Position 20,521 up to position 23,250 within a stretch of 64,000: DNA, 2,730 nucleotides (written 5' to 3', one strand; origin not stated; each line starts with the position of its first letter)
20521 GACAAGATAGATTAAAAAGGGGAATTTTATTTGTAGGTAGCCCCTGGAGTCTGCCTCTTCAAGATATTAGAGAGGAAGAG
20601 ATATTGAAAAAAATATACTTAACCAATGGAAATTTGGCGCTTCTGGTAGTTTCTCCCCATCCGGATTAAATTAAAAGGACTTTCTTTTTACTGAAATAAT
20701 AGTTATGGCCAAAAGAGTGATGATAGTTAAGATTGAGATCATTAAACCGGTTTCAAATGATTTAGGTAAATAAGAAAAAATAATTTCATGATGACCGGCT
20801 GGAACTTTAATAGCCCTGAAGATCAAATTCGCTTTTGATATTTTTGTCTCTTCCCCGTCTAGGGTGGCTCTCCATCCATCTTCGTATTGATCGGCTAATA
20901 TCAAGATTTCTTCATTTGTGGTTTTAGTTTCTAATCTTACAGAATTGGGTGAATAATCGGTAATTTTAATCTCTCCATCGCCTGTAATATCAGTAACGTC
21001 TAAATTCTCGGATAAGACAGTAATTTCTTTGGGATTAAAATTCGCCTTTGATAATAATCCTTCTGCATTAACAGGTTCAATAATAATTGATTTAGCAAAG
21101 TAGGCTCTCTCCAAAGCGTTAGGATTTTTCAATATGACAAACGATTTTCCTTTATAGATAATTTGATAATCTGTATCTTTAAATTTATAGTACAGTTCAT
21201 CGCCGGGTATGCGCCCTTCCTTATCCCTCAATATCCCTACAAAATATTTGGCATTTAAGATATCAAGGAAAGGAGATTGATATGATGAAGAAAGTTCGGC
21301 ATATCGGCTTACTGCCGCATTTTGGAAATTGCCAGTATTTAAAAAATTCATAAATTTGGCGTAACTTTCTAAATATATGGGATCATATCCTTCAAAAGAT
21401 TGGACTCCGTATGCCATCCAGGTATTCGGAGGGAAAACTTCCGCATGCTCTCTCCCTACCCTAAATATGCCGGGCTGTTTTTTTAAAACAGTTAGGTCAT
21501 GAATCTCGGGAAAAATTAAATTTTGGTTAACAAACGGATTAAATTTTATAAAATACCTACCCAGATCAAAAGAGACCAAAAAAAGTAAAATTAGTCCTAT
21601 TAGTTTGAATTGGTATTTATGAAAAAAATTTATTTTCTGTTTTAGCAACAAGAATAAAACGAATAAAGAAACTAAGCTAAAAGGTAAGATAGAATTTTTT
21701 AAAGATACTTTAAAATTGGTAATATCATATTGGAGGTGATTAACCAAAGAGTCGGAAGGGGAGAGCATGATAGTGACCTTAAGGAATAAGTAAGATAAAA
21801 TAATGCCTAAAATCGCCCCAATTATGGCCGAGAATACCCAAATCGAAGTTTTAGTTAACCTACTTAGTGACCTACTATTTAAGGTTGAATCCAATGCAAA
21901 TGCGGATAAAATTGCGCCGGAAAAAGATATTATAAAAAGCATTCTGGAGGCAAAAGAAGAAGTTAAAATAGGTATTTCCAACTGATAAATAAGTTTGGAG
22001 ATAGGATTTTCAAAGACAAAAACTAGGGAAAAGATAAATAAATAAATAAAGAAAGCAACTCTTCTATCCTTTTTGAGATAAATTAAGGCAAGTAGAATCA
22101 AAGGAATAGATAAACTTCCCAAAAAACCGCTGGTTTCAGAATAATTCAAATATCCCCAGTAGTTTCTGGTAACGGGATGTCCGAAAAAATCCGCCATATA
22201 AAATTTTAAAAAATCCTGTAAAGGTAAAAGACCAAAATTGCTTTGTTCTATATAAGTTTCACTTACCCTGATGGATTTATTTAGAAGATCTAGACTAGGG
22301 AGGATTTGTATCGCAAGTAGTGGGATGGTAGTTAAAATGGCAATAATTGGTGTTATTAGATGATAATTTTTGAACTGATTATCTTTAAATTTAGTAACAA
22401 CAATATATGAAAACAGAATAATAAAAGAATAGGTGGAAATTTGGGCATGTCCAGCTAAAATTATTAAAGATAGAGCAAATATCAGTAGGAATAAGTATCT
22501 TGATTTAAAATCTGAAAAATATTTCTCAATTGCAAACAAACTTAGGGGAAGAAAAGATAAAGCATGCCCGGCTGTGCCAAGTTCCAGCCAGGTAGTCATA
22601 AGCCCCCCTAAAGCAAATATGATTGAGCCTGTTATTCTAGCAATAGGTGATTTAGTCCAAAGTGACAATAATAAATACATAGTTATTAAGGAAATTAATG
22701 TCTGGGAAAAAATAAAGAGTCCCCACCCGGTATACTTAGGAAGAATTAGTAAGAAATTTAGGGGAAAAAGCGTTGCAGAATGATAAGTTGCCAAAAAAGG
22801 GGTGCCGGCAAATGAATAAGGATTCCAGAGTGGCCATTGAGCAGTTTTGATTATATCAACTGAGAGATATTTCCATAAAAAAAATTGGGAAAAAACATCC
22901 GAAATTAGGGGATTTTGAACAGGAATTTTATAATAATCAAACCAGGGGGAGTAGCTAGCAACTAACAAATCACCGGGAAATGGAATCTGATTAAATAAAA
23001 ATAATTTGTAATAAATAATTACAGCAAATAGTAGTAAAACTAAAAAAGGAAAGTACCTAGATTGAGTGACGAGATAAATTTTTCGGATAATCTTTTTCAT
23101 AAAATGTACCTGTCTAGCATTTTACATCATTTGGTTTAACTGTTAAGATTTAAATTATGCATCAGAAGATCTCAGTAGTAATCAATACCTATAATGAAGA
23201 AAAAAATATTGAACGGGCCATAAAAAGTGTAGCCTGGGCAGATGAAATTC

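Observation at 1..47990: Hyper-expanded island of GT-C membrane glycosyltransferase paralogs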

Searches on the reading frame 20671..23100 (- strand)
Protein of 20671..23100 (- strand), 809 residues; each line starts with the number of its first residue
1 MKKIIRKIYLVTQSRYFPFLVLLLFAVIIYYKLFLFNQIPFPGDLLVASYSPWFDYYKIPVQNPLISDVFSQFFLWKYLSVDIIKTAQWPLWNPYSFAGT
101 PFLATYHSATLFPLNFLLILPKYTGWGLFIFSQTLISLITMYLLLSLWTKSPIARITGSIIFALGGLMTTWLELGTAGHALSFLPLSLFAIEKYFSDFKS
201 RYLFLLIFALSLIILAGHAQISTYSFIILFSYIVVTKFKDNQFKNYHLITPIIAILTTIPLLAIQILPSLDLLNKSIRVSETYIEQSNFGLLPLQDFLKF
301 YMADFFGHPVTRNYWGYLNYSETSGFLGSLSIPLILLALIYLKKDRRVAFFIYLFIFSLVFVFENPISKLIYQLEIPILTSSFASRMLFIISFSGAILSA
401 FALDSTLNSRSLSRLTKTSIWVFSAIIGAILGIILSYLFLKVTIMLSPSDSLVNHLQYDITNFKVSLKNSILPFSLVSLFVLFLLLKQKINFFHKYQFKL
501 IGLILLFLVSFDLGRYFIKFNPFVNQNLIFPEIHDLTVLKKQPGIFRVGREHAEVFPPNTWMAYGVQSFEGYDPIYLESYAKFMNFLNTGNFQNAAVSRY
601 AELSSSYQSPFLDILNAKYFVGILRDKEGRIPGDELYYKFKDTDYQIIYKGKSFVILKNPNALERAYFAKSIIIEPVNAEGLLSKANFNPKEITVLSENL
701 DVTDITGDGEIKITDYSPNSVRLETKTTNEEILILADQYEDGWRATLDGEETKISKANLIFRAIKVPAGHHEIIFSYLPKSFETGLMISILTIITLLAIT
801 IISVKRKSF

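Call 5: search_protein_families(library=pfam, proteins=[window:20671-23100:-], max_evalue=0.01)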
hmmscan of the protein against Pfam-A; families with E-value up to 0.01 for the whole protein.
window:20671-23100:- (809 aa): 1 family
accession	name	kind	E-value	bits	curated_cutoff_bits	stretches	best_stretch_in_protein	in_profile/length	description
PF09586.16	YfhO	-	6.8e-24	84.7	28.5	2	710-789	755-835/835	Bacterial membrane protein YfhO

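Call 34: search_protein_families(library=ncbifam, proteins=[window:20671-23100:-], max_evalue=0.001)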
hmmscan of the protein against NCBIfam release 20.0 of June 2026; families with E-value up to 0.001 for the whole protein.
window:20671-23100:- (809 aa): 1 family
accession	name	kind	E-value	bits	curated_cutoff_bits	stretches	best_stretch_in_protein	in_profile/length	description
NF047590.1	GlcsyltransPgfM2Strep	equivalog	2.3e-08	32.7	1500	1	729-804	806-881/884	glycosyltransferase PgfM2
